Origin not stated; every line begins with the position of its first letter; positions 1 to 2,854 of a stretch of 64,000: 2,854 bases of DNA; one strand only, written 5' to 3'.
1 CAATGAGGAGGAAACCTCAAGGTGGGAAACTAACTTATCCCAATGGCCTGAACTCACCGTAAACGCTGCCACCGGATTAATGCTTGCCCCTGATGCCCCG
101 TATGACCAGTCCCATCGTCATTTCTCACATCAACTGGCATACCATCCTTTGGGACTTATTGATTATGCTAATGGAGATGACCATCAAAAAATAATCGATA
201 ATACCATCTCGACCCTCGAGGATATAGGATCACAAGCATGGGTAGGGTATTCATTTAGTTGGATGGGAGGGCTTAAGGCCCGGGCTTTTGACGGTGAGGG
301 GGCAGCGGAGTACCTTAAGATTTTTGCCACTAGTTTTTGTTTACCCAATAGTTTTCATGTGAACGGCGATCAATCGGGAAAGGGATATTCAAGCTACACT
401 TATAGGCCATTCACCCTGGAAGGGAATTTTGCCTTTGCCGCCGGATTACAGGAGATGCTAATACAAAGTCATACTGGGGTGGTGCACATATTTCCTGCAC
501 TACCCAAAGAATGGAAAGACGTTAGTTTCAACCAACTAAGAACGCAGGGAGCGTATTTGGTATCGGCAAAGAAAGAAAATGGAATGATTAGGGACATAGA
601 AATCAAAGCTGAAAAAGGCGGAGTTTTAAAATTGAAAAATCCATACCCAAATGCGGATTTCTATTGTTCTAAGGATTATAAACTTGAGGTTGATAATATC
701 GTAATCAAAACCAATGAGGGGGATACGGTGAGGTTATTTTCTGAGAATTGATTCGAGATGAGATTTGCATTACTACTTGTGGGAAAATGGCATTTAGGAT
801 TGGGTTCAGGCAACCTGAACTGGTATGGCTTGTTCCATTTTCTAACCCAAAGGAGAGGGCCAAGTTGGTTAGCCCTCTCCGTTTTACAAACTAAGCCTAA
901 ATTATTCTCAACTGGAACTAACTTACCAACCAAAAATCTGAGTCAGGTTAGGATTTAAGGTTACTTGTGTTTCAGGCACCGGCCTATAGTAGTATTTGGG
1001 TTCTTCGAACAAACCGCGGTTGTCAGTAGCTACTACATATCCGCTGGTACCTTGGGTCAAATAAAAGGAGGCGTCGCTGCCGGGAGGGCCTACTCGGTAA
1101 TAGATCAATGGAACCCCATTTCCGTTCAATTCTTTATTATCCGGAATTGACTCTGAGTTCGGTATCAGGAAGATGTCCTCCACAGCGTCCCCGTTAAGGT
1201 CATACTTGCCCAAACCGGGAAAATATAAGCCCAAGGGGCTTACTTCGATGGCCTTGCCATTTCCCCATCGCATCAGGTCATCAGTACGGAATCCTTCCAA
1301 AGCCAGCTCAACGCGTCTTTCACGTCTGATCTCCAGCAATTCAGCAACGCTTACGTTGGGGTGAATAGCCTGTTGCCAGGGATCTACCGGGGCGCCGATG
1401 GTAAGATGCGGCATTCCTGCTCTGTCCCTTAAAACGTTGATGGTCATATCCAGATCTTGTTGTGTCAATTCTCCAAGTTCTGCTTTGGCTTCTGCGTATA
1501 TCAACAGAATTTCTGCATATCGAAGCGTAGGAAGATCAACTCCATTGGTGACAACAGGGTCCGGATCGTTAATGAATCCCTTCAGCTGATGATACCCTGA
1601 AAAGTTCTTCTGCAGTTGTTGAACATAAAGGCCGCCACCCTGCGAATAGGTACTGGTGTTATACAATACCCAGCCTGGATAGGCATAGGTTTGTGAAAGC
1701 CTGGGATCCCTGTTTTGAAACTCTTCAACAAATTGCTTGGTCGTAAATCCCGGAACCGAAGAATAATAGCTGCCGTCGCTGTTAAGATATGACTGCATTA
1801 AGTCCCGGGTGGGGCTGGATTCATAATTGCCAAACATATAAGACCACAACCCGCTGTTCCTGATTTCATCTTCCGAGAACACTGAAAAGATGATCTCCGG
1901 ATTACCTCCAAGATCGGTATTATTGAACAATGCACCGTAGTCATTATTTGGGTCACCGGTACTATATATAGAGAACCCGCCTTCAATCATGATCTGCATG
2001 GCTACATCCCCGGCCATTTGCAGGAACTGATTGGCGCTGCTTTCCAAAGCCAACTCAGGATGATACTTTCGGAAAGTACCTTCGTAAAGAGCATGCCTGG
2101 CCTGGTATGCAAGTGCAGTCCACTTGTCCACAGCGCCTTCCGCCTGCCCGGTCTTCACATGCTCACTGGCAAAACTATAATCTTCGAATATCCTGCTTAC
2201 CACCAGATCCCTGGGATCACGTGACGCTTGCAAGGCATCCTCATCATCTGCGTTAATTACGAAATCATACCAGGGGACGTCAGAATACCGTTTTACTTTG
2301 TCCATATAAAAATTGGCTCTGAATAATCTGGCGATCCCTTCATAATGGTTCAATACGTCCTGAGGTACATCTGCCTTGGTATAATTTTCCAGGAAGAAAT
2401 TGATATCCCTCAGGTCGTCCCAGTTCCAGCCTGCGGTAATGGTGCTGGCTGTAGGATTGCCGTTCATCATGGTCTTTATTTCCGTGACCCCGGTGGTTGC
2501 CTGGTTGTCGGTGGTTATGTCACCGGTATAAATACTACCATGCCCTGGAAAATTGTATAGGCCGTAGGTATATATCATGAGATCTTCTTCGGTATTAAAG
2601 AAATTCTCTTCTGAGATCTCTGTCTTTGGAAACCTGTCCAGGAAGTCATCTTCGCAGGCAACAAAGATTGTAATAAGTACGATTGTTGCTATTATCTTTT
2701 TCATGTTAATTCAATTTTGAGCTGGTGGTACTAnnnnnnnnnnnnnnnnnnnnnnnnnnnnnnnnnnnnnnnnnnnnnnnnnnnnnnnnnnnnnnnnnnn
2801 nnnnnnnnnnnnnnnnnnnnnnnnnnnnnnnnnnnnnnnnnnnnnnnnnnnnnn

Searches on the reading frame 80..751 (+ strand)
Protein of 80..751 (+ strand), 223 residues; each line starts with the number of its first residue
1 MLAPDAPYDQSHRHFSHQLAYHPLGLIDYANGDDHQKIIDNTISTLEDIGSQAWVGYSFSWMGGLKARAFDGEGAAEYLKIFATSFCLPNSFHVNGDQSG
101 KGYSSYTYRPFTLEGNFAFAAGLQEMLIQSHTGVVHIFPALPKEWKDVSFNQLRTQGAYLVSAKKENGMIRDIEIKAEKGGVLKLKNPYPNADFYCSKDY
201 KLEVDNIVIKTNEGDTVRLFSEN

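Call 73: search_protein_families(library=pfam, proteins=[window:80-751:+], max_evalue=0.00001)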
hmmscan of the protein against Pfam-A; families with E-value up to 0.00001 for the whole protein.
window:80-751:+ (223 aa): 2 families
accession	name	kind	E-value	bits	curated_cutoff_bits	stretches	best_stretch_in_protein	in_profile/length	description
PF22124.2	Glyco_hydro_95_cat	-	9.9e-13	48.2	27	1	9-127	302-408/408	Glycosyl hydrolase family 95 catalytic domain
PF21307.2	Glyco_hydro_95_C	-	1.7e-12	48.1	27.6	1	129-214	1-89/94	Glycoside hydrolase family 95, C-terminal domain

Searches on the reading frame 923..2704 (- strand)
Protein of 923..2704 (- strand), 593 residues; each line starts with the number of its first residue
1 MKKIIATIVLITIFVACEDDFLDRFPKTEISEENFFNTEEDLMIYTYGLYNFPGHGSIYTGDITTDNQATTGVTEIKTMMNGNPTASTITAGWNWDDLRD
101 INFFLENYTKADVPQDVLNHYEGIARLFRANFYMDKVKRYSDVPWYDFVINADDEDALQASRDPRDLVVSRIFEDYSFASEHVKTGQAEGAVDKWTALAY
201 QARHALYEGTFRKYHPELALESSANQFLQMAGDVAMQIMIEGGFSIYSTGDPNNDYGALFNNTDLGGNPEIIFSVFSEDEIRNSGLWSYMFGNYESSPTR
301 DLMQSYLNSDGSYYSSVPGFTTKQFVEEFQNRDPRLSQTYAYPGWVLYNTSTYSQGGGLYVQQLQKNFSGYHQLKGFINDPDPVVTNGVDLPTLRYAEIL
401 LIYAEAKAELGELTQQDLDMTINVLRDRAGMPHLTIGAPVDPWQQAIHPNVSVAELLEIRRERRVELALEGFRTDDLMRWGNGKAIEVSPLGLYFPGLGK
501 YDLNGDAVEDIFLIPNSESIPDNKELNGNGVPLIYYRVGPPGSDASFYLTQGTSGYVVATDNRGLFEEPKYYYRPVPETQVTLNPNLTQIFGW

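Call 73: search_protein_families(library=pfam, proteins=[window:923-2704:-], max_evalue=0.00001)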
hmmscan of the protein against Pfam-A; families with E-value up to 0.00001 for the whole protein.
window:923-2704:- (593 aa): 2 families
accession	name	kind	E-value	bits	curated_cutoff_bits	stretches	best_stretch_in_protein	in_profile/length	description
PF07980.17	SusD_RagB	-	9.6e-46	157.2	23.1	1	289-593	23-297/297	SusD family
PF14322.12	SusD-like_3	-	8.1e-08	33.2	27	1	20-203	1-188/191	Starch-binding associating with outer membrane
